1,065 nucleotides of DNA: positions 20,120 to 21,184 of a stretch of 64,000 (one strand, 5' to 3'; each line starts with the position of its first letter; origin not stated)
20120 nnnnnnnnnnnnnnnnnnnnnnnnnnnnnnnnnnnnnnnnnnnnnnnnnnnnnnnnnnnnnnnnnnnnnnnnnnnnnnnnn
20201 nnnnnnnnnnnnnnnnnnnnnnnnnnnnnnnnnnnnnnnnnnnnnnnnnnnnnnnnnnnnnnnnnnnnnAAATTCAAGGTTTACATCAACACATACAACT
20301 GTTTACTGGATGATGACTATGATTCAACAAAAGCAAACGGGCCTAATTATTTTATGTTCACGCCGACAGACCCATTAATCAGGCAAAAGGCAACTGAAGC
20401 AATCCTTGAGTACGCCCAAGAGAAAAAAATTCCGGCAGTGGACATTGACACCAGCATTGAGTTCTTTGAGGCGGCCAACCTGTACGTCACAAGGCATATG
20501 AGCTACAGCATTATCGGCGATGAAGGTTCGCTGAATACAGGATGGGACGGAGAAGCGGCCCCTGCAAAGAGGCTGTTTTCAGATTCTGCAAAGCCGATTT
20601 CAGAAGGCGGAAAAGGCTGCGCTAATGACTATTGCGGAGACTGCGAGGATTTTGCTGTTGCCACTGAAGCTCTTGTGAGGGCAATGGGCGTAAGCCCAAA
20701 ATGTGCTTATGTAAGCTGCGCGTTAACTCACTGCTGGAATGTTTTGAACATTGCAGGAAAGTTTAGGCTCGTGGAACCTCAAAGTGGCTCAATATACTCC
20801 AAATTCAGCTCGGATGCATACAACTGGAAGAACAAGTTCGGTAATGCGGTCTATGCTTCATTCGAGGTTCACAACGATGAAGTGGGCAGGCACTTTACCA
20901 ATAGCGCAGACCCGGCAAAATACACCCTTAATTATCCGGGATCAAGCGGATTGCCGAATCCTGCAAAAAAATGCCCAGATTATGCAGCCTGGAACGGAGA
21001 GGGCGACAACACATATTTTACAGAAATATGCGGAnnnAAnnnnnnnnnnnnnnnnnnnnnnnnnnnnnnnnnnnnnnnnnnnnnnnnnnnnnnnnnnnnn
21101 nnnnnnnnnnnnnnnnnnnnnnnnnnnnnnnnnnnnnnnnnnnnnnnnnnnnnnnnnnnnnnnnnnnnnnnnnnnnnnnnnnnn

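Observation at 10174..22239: Four-gene secreted operon with 2033-aa and 1475-aa proteins: candidate cell-cell attachment/remodelling system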

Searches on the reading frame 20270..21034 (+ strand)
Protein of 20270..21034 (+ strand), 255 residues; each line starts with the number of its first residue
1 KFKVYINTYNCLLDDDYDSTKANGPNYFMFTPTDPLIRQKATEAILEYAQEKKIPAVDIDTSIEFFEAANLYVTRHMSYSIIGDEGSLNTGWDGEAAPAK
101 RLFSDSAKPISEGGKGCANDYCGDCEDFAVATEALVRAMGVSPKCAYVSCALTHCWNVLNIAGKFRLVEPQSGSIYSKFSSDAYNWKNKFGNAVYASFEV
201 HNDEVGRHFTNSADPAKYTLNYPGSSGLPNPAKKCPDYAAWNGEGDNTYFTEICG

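Call 13: search_protein_families(library=pfam, proteins=[window:20270-21034:+], max_evalue=1)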
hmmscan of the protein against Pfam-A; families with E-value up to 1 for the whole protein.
window:20270-21034:+ (255 aa): 1 family
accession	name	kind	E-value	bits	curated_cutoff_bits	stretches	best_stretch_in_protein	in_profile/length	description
PF01841.26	Transglut_core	-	0.013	16.2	23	1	118-157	47-94/108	Transglutaminase-like superfamily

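Call 15: search_solved_structures(query=window:20270-21034:+, max_evalue=10, show_alignments=3)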
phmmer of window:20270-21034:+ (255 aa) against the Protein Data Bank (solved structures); distinct sequences matched with E-value up to 10: 1.
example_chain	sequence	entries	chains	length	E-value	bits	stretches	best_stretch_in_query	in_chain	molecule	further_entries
7cbd_A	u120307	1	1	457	0.11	15.2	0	78-127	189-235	Exoglucanase A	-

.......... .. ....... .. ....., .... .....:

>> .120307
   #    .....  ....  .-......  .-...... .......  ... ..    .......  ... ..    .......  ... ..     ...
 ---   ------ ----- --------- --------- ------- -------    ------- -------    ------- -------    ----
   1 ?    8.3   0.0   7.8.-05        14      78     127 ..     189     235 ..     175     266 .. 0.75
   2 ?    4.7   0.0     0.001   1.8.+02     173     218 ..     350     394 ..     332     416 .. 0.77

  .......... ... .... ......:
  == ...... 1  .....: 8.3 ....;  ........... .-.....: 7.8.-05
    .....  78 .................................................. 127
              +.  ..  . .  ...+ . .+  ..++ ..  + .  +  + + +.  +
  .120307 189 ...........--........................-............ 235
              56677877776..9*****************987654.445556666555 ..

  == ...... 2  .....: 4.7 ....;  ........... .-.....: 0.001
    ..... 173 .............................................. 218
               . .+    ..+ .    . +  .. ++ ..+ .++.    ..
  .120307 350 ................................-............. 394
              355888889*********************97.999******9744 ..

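Call 35: search_solved_structures(query=A1, max_evalue=10, show_alignments=2)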
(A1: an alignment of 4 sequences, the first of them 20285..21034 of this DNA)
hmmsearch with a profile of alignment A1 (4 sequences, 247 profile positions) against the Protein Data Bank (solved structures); distinct sequences matched with E-value up to 10: 1.
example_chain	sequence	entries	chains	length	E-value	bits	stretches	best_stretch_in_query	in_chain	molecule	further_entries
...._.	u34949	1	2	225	0.26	14.1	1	26-93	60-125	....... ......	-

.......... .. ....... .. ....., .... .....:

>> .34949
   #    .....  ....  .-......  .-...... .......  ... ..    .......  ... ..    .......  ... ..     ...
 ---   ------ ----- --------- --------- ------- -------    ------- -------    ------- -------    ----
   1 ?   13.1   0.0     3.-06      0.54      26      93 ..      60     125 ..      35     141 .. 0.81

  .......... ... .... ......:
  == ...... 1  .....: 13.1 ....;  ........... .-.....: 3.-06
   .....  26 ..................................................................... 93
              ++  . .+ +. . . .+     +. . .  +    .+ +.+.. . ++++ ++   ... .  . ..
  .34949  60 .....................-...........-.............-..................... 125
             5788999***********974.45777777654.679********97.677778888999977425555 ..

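Call 36: search_protein_representatives(alignment_id=A1)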
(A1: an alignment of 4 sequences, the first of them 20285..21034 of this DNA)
Query: 4 sequences, 247 profile positions. Proteins with E-value up to 0.001 (for the whole library): 122; up to 1e-10: 64; up to 1e-30: 16. The best 122 are listed.
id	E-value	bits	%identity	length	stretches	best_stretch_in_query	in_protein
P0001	1.0e-141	487.1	-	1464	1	1-247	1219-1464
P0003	1.8e-134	463.3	-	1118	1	1-247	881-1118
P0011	4.6e-102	357.2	-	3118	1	1-246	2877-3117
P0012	1.3e-100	352.4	-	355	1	2-246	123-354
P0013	2.7e-90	318.7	-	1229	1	10-247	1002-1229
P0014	1.0e-80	287.3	-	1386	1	10-246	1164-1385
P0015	2.7e-64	233.5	-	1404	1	8-246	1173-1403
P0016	2.7e-53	197.5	-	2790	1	9-246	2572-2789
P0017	1.5e-51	191.8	-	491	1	10-246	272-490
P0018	5.3e-41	157.2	-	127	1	127-246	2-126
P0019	4.5e-36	141.1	-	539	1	17-246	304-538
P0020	2.0e-35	139.0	-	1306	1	15-230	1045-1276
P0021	1.4e-32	129.7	-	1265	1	2-234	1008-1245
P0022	3.1e-32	128.5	-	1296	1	10-237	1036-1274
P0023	7.3e-32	127.3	-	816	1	1-246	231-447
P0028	2.3e-28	115.8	-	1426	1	25-235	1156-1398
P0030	2.3e-27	112.6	-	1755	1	25-229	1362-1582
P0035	2.7e-23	99.3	-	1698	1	13-198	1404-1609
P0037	1.6e-22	96.7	-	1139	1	4-218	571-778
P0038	2.0e-22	96.4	-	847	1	10-210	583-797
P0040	4.2e-22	95.3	-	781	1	11-221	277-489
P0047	2.8e-19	86.1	-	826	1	15-222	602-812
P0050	1.4e-18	83.8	-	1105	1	9-225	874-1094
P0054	4.6e-16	75.6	-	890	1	9-218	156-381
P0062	2.9e-13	66.4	-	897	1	28-225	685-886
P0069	3.8e-11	59.5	-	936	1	10-224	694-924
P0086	1.9e-08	50.6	-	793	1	9-246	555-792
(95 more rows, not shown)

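Call 40: search_protein_families(library=pfam, alignment_id=A3, max_evalue=0.001)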
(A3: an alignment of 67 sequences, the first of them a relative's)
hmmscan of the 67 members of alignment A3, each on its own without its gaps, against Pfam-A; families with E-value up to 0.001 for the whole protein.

A. member 1, P0012 (355 aa): 3 families
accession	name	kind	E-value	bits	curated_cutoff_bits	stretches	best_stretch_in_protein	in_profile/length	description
PF18911.6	PKD_4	-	2.8e-19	69.4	27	1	37-116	1-83/85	PKD domain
PF00801.26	PKD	-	2.4e-14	53.5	23.5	1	49-112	11-76/80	PKD domain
PF22352.2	K319L-like_PKD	-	1.9e-08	34.6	27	1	46-118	4-84/84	K319L-like, PKD domain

B. families by the number of members that match (of 67 scanned): 25 families
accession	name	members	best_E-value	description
PF01841.26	Transglut_core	22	8.2e-09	Transglutaminase-like superfamily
PF18911.6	PKD_4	18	1.6e-23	PKD domain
PF00801.26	PKD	18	1.7e-16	PKD domain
PF13385.13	Laminin_G_3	9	8.2e-30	Concanavalin A-like lectin/glucanases superfamily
PF22352.2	K319L-like_PKD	9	1.9e-08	K319L-like, PKD domain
PF07705.17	CARDB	7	1.9e-25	CARDB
PF01839.29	FG-GAP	7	1.2e-15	FG-GAP repeat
PF13517.12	FG-GAP_3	7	4.6e-15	FG-GAP-like repeat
PF00754.31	F5_F8_type_C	6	3.7e-23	F5/8 type C domain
PF04473.18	DUF553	5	9.1e-06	Transglutaminase-like domain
PF22633.2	F5_F8_type_C_2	4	2.4e-12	NedA-like, galactose-binding domain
PF14321.11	DUF4382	3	2.1e-26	Domain of unknown function (DUF4382)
PF02412.23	TSP_3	3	2.5e-13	Thrombospondin type 3 repeat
PF05048.19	NosD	2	2.1e-24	Periplasmic copper-binding protein (NosD)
PF13229.12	Beta_helix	2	1e-11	Right handed beta helix region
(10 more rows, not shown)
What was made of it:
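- On Transglutaminase-like superfamily (Pfam PF01841 Transglut_core): 22 of 67 family relatives reach E <= 1e-3, best 8e-9, and 5 match DUF553 (call 40).
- On F5/8 type C (discoidin) / CBM32 domains: 6 of 67 relatives match F5_F8_type_C, best 4e-23 (call 40).
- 22 of 67 relatives match Transglut_core and 5 match DUF553 (call 40).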

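Call 51: find_related_loci(query=A1, collection=genome_contigs, flank=8000)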
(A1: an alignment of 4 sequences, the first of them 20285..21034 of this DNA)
Query A1 (250 aa) in genome_contigs; peptide patterns used: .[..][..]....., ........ (x = any residue, [..] = any of these).
66 stretches matched a pattern; 3 encode a relative of the query (tblastn E <= 1e-3); 3 distinct loci.
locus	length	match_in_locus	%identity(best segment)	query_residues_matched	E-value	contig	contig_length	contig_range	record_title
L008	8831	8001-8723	52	1-249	2e-83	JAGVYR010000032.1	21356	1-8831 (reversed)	Candidatus Woesearchaeota archaeon isolate RIFCSPHIGHO2_02_FULL_44_15 rifcsphigho2_02_scaffold_3855, whole genome shotgu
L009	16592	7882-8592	52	1-249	9e-82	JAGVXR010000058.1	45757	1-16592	Candidatus Woesearchaeota archaeon isolate RIFCSPHIGHO2_01_FULL_38_11 rifcsphigho2_01_scaffold_5050, whole genome shotgu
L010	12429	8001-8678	39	1-249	3e-49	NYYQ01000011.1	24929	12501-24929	MAG: Candidatus Woesearchaeota archaeon isolate ARS74 MHASMcontig_587881, whole genome shotgun sequence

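Call 52: predict_structure(alignment_id=A4)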
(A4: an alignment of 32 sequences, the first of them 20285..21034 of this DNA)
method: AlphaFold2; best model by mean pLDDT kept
length: 250 residues; sequences in the alignment: 32
mean_pLDDT: 85.6   pTM: 0.88
mean pLDDT of the five models: 85.6, 84.1, 84.0, 84.0, 81.4
residues with pLDDT >= 90: 124; 70-90: 91; 50-70: 29; < 50: 6
segments of 3 or more residues with pLDDT < 50: 13-16
pLDDT, mean of each block of 10 residues (from residue 1): 70 57 90 98 98 97 97 77 61 92 91 92 96 93 92 93 91 80 90 89 69 84 82 78 84
secondary structure, 60 per line:
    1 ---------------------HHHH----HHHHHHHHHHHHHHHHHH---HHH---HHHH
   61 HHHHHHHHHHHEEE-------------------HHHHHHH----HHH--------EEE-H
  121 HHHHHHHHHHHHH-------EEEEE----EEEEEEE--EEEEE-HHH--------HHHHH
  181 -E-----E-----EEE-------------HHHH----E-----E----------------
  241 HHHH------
elements in order: H22-25 H30-47 H57-71 E72-74 H94-100 E116-118 H120-133 E141-145 E150-156 E159-163 H176-180 E194-196 H210-213 H241-244
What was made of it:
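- AF2 model: pLDDT 85.6, pTM 0.88, with Cys at a helix N-terminus (call 52).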

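Call 57: fold_search(model_id=the predicted structure, library=pdb)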
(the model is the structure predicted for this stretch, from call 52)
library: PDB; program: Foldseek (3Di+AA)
matches with E <= 10: 90; with E <= 0.001: 0
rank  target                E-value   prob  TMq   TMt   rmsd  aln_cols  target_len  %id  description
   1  4u65_E                1.6e-03  1.00  0.33  0.43   8.1       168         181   15  Structure of the periplasmic output domain of the Legionella pneumophila LapD ortholog CdgS9 in complex with Pseudomon (released 2014-08-13)
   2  3isr_A                9.3e-03  1.00  0.30  0.27   5.1       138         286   16  The Crystal Structure of a Putative Cysteine Protease from Cytophaga hutchinsonii to 1.9A (released 2009-09-08)
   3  2f4m_A                1.1e-02  0.91  0.32  0.28  10.2       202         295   12  The Mouse PNGase-HR23 Complex Reveals a Complete Remodulation of the Protein-Protein Interface Compared to its Yeast O (released 2006-03-07)
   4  3isr_B                1.6e-02  0.99  0.29  0.26   5.6       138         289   17  The Crystal Structure of a Putative Cysteine Protease from Cytophaga hutchinsonii to 1.9A (released 2009-09-08)
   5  4fgq_A                2.1e-02  0.98  0.36  0.48   6.8       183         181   15  Legionella pneumophila LapG (released 2012-06-20)
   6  4fgp_A                2.5e-02  0.98  0.36  0.47   6.7       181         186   15  Legionella pneumophila LapG (EGTA-treated) (released 2012-06-20)
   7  9z4x_D                2.9e-02  0.97  0.35  0.20   5.8       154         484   12  MENIN IN COMPLEX WITH JNJ-75276617 (Bleximenib) (released 2025-11-26)
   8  4fgq_B                3.9e-02  0.91  0.35  0.45   8.3       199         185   16  Legionella pneumophila LapG (released 2012-06-20)
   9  9crn                  7.8e-02  0.84  0.29  0.21   5.4       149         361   14  Crystal structure of Streptococcus pyogenes TglA (released 2024-08-14)
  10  3esw_A                8.2e-02  0.80  0.36  0.28   8.0       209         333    9  Complex of yeast PNGase with GlcNAc2-IAc. (released 2008-11-11)
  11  4fgo                  9.8e-02  0.89  0.33  0.44   6.8       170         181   18  Legionella pneumophila LapG (calcium-bound) (released 2012-06-20)
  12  6uin_A                9.8e-02  0.54  0.34  0.20  10.6       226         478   11  Role of Beta-hairpin motifs in the DNA duplex opening by the Rad4/XPC nucleotide excision repair complex (released 2020-10-14)
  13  9z4x_B                2.9e-01  0.35  0.24  0.14   8.0       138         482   15  MENIN IN COMPLEX WITH JNJ-75276617 (Bleximenib) (released 2025-11-26)
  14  9z4x_C                3.4e-01  0.41  0.30  0.17   8.7       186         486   14  MENIN IN COMPLEX WITH JNJ-75276617 (Bleximenib) (released 2025-11-26)
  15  4og4                  3.6e-01  0.54  0.30  0.18   6.8       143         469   15  Human menin with bound inhibitor MIV-3S (released 2014-03-05)
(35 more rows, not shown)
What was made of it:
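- Closest known: LapG / LapD / LapA system of Pseudomonas and Legionella. Same: It gives the best Foldseek hits (4u65, 4fgq; call 57).
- Foldseek top hits are LapG, 3isr, PNGase, TglA and Rad4 (call 57). Several top fold matches are inactive transglutaminase-fold proteins (call 57).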

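Call 58: search_protein_families(library=pfam, proteins=[L010:66-8681:+, L010:8689-10062:+, L009:836-1927:+, L009:1989-5051:+, L009:5683-8595:+, L009:8589-9803:+, L009:9844-10611:+, L009:10601-11416:+, L009:11416-12324:+], max_evalue=0.001)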
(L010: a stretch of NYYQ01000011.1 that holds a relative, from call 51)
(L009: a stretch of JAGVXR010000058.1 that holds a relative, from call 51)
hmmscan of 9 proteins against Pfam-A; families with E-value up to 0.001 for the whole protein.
L010:66-8681:+ (2872 aa): 10 families
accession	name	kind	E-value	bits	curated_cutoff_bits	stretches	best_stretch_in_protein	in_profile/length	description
PF13290.12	CHB_HEX_C_1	-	6.6e-191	619.1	22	13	16-79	3-67/67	Chitobiase/beta-hexosaminidase C-terminal domain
PF13287.12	Fn3_assoc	-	7.9e-128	417.1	23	13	27-82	3-59/59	Fn3 associated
PF13385.13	Laminin_G_3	-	5.1e-24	85.6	27.6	1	2282-2384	49-151/151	Concanavalin A-like lectin/glucanases superfamily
PF18911.6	PKD_4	-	2e-08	34.6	27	1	2564-2643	1-80/85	PKD domain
PF00801.26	PKD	-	1.4e-06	28.6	23.5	1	2580-2639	14-74/80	PKD domain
PF00354.24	Pentaxin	-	2.4e-05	24.6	25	1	2289-2393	67-173/194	Pentaxin family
PF22352.2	K319L-like_PKD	-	0.00012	22.4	27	0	2580-2644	11-82/84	K319L-like, PKD domain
PF02210.31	Laminin_G_2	-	0.00016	22.6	22.9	1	2300-2373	44-123/126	Laminin G domain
PF02012.26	BNR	-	0.00018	21.4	27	0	630-640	1-11/12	BNR/Asp-box repeat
PF02973.23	Sialidase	-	0.00025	21.1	26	1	2301-2389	96-187/189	Sialidase, N-terminal domain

L010:8689-10062:+ (458 aa): 0 families

L009:836-1927:+ (364 aa): 0 families

L009:1989-5051:+ (1021 aa): 3 families
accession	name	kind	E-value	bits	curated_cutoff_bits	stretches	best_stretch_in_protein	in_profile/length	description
PF13620.12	CarboxypepD_reg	-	3.8e-18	66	32.3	1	939-1017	1-81/82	Carboxypeptidase regulatory-like domain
PF13715.12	CarbopepD_reg_2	-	2.5e-10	40.7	32.2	1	940-1017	1-76/88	CarboxypepD_reg-like domain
PF11617.13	Cu-binding_MopE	-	3.2e-08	34.1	27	1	341-357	15-30/30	Putative metal-binding motif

L009:5683-8595:+ (971 aa): 6 families
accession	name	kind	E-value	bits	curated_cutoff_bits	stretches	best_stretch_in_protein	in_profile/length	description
PF18911.6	PKD_4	-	2e-17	63.4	27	1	653-733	1-82/85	PKD domain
PF00801.26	PKD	-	1.6e-14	54.1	23.5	1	660-726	6-73/80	PKD domain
PF22352.2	K319L-like_PKD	-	8.4e-06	26.1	27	1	660-734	2-84/84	K319L-like, PKD domain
PF22633.2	F5_F8_type_C_2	-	5.6e-05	24.1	27.8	1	209-307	1-91/91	NedA-like, galactose-binding domain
PF01841.26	Transglut_core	-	6.3e-05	23.7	23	1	783-860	11-76/108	Transglutaminase-like superfamily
PF17963.7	Big_9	-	0.0004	21.7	23.6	0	653-732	1-88/89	Bacterial Ig domain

L009:8589-9803:+ (405 aa): 0 families

L009:9844-10611:+ (256 aa): 0 families

L009:10601-11416:+ (272 aa): 0 families

L009:11416-12324:+ (303 aa): 1 family
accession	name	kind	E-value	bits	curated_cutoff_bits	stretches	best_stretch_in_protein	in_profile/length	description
PF13884.11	Peptidase_S74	-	5e-17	62.4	22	1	199-259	1-58/58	Chaperone of endosialidase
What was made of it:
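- On Transglutaminase-like superfamily (Pfam PF01841 Transglut_core): L009 orthologue: 23.7 bits, passes (call 58).
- On F5/8 type C (discoidin) / CBM32 domains: L009 orthologue: E 6e-5, 24.1 bits against 27.8 (call 58).
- The accessory domains (CBM32-like, LamG, CHB_HEX_C, PKD) are typical of secreted hydrolases (calls 40, 58).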

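Call 77: find_encoding_contigs(protein=P0013, flank=6000, max_places=2)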
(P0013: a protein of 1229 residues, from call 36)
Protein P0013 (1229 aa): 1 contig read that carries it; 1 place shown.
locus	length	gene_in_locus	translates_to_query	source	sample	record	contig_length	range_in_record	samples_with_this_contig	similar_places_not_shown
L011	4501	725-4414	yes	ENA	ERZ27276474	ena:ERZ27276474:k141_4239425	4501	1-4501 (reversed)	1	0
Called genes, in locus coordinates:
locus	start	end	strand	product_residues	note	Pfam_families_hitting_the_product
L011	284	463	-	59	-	-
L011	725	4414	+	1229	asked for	PF00754:F5_F8_type_C (weak), PF24135:DUF7402 (faint), PF22633:F5_F8_type_C_2 (faint), PF00801:PKD, PF18911:PKD_4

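Call 78: find_encoding_contigs(protein=P0014, flank=6000, max_places=2)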
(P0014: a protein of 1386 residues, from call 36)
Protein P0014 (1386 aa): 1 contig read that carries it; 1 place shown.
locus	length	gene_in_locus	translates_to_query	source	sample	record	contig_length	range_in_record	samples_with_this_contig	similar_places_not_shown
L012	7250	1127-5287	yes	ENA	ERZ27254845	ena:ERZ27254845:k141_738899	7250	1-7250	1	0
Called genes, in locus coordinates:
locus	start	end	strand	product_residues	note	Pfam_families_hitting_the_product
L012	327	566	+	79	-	-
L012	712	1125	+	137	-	-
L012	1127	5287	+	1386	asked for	PF00754:F5_F8_type_C (faint), PF24135:DUF7402 (faint), PF00801:PKD, PF18911:PKD_4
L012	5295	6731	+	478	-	-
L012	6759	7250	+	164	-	?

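Call 82: list_cluster_members(proteins=[P0011, P0016, P0019, P0020, P0021, P0023, P0030, P0037, P0040, P0054])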
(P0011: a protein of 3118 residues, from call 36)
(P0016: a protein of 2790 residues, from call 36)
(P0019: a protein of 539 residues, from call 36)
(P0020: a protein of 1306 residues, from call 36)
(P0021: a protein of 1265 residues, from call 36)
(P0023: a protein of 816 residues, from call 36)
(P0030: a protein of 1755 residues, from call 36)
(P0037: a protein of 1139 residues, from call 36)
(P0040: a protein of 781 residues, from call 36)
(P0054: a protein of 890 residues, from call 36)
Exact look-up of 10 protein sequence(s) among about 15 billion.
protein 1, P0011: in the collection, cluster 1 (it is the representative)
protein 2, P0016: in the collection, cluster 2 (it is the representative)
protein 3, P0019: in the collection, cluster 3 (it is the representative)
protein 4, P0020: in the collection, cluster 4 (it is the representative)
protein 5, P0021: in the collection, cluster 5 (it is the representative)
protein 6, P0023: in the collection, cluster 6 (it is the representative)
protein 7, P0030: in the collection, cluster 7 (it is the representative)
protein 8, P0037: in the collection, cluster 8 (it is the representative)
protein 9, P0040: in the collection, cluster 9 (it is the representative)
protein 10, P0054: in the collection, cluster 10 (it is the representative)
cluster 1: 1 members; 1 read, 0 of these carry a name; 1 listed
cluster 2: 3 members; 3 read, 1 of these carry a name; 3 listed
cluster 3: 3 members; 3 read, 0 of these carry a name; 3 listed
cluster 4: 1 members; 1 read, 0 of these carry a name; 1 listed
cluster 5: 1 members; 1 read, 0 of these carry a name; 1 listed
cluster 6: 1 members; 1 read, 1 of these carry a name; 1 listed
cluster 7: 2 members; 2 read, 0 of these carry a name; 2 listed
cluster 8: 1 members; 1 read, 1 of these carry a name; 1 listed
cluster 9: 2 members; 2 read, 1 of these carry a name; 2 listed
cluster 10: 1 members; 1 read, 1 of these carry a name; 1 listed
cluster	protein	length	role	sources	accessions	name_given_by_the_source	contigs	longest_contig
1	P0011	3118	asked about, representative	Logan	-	-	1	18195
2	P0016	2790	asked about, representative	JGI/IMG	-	-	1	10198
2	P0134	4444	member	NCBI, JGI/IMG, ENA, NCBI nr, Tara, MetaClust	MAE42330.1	hypothetical protein CMO93_01050 [Candidatus Woesearchaeota archaeon] | hypothetical protein [Candidatus Woesearchaeota archaeon] | strand:- start:1411 stop:14745 length:13335 start_codon:yes stop_codon:yes ...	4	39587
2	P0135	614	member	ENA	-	-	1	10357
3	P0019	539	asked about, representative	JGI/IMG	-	-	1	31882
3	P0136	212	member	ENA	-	-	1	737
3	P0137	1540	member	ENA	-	-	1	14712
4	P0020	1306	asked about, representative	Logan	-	-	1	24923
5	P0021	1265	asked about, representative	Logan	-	-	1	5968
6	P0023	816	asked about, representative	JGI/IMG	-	hypothetical protein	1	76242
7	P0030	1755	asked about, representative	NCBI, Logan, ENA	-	-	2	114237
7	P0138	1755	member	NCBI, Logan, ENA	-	-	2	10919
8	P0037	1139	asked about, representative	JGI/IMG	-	hypothetical protein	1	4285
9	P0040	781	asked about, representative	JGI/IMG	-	hypothetical protein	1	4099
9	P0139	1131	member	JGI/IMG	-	-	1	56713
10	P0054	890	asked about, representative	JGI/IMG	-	hypothetical protein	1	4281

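Call 83: find_encoding_contigs(protein=P0030, flank=6000, max_places=1)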
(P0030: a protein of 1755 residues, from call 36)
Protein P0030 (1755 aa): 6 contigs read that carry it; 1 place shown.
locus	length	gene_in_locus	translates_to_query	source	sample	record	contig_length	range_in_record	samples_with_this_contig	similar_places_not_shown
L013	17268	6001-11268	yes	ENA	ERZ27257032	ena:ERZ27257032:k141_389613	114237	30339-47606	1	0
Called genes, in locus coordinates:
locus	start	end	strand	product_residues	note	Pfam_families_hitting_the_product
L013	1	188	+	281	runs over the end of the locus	PF00482:T2SSF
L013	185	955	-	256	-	PF07091:FmrO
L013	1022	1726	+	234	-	-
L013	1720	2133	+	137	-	-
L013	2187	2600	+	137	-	-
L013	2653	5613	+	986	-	PF21722:Gly_rich_2 (weak)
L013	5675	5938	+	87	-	-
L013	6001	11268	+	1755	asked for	PF00754:F5_F8_type_C (weak), PF22633:F5_F8_type_C_2 (faint), PF13385:Laminin_G_3, PF07953:Toxin_R_bind_N (weak), PF13385:Laminin_G_3, PF02210:Laminin_G_2 (weak), PF00801:PKD, PF18911:PKD_4, +1 more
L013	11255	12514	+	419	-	-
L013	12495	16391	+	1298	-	-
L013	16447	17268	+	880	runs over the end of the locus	PF00801:PKD (weak), PF18911:PKD_4 (weak)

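Call 84: find_encoding_contigs(protein=P0020, flank=6000, max_places=1)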
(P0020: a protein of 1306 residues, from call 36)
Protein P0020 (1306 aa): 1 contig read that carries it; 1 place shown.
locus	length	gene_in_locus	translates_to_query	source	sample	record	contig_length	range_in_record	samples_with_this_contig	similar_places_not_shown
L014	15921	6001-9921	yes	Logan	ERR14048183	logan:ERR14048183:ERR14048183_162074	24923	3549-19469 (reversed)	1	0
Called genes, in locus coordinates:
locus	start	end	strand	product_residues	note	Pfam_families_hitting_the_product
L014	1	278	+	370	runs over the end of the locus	-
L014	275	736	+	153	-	-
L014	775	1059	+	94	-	PF12089:DUF3566 (faint)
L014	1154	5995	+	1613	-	PF13385:Laminin_G_3, PF02210:Laminin_G_2 (faint), PF02973:Sialidase (faint), PF13385:Laminin_G_3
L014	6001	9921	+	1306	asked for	PF07953:Toxin_R_bind_N (weak), PF13385:Laminin_G_3, PF00801:PKD, PF18911:PKD_4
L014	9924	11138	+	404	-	-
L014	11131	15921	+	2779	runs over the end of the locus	?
